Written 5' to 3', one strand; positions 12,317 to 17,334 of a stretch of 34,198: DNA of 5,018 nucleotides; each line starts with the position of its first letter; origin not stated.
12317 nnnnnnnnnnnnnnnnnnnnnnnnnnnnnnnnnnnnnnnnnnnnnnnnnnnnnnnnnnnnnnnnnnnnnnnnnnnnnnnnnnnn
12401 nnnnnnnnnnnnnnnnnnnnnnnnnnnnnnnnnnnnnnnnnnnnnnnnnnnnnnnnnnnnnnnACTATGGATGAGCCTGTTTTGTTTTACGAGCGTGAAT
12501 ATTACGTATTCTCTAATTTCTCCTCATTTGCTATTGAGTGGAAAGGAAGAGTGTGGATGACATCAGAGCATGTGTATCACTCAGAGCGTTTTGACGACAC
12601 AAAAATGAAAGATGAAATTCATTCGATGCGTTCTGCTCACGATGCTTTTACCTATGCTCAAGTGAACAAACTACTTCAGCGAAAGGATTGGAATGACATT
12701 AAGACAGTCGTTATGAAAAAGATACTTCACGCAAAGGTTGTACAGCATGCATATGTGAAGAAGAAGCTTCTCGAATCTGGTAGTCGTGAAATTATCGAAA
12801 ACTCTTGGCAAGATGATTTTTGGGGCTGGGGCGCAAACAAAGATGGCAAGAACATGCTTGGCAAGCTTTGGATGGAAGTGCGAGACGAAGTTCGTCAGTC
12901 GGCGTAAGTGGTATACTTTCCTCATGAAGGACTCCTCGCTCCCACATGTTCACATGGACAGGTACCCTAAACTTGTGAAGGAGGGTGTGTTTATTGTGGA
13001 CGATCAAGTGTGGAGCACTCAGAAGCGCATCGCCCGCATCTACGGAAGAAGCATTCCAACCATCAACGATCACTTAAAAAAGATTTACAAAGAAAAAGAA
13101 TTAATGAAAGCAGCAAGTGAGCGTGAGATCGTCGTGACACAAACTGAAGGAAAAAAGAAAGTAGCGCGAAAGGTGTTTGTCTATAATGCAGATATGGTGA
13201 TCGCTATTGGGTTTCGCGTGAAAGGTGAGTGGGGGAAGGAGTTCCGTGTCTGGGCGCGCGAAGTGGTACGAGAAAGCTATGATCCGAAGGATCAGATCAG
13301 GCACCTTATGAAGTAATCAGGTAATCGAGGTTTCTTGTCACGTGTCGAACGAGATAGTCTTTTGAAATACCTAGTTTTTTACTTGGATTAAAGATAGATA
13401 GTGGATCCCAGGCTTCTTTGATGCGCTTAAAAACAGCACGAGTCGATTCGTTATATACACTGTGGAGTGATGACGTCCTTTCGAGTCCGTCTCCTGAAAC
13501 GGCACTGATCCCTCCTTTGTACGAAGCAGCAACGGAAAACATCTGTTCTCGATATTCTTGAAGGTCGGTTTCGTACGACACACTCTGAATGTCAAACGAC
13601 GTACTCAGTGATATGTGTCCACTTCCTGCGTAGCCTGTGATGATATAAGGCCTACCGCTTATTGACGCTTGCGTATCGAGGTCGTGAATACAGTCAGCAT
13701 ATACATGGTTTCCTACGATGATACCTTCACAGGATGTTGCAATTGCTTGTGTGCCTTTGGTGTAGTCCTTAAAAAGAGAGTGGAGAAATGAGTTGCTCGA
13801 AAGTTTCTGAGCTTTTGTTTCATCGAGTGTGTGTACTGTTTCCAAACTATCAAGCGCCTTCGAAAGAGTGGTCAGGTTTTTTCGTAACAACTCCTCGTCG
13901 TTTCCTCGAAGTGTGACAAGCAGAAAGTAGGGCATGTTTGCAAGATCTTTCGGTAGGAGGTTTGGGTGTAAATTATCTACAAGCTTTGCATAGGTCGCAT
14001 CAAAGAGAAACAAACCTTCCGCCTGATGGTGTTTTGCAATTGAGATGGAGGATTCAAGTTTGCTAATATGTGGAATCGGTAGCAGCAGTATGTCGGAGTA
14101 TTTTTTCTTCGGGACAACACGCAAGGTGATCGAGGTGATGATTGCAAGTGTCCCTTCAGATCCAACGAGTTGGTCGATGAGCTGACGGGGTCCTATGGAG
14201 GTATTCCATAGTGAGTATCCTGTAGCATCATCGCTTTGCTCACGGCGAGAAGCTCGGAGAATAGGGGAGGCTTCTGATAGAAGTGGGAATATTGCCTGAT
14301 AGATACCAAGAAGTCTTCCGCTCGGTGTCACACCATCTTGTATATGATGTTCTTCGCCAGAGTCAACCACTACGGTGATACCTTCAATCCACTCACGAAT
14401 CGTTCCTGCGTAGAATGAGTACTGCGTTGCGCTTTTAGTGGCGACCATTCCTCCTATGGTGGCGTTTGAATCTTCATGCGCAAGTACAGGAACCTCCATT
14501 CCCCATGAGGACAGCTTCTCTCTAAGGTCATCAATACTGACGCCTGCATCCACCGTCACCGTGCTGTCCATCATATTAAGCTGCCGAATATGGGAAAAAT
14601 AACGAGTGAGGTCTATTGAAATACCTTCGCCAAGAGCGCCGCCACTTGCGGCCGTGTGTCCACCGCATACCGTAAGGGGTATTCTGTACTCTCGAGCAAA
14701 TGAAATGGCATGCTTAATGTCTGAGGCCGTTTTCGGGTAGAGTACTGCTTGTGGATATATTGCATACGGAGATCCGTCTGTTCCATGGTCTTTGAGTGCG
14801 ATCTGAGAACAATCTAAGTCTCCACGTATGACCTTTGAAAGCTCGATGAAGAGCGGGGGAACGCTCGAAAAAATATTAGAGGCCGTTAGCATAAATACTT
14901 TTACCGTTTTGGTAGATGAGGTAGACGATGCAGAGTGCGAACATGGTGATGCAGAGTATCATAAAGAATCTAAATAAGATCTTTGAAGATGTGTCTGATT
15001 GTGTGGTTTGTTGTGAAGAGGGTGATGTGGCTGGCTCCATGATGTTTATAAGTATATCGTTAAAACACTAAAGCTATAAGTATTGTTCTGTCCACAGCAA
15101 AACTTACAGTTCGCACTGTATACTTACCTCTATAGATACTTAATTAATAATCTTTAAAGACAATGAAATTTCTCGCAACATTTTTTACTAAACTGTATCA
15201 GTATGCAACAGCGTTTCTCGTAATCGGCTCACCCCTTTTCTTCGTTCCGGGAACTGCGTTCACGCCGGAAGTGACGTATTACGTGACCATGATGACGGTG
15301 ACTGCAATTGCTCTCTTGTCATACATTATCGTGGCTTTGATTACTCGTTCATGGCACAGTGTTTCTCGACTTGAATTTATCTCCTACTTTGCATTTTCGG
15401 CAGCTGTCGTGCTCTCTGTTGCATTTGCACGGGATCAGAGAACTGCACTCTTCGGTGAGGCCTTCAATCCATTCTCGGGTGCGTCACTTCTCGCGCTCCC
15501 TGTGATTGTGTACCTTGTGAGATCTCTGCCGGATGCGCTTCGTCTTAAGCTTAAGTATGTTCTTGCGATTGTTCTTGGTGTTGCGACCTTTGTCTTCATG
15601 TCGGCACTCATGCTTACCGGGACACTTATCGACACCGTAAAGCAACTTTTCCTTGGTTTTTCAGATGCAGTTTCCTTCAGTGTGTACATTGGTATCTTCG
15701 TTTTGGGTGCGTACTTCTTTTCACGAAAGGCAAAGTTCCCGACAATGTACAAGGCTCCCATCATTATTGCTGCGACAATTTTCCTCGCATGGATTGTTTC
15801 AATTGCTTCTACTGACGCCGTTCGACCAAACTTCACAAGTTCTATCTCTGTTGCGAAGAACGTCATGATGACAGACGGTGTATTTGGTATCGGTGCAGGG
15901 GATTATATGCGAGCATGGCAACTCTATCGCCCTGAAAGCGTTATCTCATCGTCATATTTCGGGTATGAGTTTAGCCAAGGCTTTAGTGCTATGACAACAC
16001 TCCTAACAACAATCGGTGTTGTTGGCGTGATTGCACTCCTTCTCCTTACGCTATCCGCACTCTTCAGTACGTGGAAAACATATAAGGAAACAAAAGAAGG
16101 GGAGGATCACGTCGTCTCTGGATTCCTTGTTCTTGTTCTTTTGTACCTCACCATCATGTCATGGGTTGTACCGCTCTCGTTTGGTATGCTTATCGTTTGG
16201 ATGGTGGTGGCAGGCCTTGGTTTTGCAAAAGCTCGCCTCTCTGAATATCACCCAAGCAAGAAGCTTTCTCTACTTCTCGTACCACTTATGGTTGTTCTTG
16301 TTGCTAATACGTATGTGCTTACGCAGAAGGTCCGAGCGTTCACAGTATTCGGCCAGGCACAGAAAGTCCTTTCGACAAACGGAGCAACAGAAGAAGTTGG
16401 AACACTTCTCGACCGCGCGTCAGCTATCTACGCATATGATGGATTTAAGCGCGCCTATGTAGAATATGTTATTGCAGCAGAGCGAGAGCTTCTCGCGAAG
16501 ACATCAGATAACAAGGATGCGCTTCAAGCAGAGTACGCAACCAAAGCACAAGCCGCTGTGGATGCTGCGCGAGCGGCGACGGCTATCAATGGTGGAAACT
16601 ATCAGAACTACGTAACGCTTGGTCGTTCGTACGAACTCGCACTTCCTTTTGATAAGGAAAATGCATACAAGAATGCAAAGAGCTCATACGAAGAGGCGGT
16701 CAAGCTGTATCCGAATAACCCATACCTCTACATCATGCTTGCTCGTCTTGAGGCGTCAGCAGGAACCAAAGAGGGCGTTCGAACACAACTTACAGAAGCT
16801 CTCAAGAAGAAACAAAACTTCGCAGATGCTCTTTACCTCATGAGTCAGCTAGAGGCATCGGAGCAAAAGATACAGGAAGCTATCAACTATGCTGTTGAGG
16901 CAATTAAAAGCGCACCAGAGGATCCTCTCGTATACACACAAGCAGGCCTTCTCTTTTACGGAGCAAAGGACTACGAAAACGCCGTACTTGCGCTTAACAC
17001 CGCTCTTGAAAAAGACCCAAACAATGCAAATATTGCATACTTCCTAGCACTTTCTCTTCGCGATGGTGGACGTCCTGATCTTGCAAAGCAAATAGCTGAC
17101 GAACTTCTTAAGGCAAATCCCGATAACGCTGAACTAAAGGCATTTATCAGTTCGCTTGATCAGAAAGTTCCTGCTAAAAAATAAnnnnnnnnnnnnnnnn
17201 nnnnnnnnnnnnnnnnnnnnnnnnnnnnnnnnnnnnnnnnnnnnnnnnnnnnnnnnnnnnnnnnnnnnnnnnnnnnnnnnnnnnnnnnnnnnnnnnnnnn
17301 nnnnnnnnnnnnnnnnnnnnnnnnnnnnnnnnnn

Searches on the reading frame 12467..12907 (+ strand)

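Call 69: search_protein_families(library=pfam, proteins=[window:12467-12907:+], max_evalue=0.001)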
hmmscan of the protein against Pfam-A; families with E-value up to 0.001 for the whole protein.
window:12467-12907:+ (146 aa): 1 family
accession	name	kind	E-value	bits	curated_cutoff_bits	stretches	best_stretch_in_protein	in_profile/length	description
PF08719.17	NADAR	-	6.8e-28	98.4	35.1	1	7-143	2-163/163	NADAR domain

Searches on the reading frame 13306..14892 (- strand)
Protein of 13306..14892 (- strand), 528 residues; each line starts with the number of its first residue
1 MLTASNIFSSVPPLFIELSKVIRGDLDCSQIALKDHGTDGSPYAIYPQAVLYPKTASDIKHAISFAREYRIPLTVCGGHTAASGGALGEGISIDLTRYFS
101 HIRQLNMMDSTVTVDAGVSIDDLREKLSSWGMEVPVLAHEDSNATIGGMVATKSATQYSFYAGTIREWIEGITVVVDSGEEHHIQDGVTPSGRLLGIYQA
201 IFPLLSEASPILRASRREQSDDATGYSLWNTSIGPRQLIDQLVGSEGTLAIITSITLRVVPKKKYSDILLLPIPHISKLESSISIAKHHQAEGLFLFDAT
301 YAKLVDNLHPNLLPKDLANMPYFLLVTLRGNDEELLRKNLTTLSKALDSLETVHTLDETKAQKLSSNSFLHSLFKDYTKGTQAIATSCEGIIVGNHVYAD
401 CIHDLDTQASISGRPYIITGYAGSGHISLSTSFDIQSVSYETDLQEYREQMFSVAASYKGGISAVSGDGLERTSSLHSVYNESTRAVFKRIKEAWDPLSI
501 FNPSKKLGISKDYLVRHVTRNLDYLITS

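Call 69: search_protein_families(library=pfam, proteins=[window:13306-14892:-], max_evalue=0.001)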
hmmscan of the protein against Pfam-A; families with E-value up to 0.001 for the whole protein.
window:13306-14892:- (528 aa): 2 families
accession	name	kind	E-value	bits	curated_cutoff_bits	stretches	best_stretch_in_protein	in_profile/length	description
PF01565.28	FAD_binding_4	-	6e-26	91.2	26.4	1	47-184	1-138/139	FAD binding domain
PF02913.24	FAD-oxidase_C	-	5.4e-16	59.5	21.2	1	286-505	26-247/248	FAD linked oxidases, C-terminal domain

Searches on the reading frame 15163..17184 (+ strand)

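Call 69: search_protein_families(library=pfam, proteins=[window:15163-17184:+], max_evalue=0.001)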
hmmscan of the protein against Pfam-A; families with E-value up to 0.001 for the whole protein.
window:15163-17184:+ (673 aa): 12 families
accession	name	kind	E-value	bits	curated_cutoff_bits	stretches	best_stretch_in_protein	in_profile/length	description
PF14559.12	TPR_19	-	2.6e-14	53.7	25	2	600-663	3-66/68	Tetratricopeptide repeat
PF13428.12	TPR_14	-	1.2e-11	44.5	23.5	0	624-658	3-37/44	Tetratricopeptide repeat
PF07719.23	TPR_2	-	3.5e-10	39.6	27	0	589-621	2-34/34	Tetratricopeptide repeat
PF13181.12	TPR_8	-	5e-09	36.1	25.7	0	497-519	12-34/34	Tetratricopeptide repeat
PF13432.12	TPR_16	-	2e-08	34.9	32.7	1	594-656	3-65/65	Tetratricopeptide repeat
PF13174.12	TPR_6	-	3.7e-07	30.8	26.3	0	593-620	5-32/33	Tetratricopeptide repeat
PF13431.12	TPR_17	-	8.3e-07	29.3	24.4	0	509-529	2-22/34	Tetratricopeptide repeat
PF13371.12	TPR_9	-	1.2e-05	25.7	35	0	566-623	7-64/73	Tetratricopeptide repeat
PF13414.12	TPR_11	-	5e-05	23.3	26.8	0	595-630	1-36/42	TPR repeat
PF00515.34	TPR_1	-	0.0002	21.5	27.8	0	590-621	3-34/34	Tetratricopeptide repeat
PF23914.1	TPR_CcmH_CycH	-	0.00024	21.4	42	0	499-582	63-149/158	Cytochrome c-type biogenesis protein H TPR domain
PF06653.16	Claudin_3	-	0.00079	19.9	28.7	1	277-382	1-106/163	Tight junction protein, Claudin-like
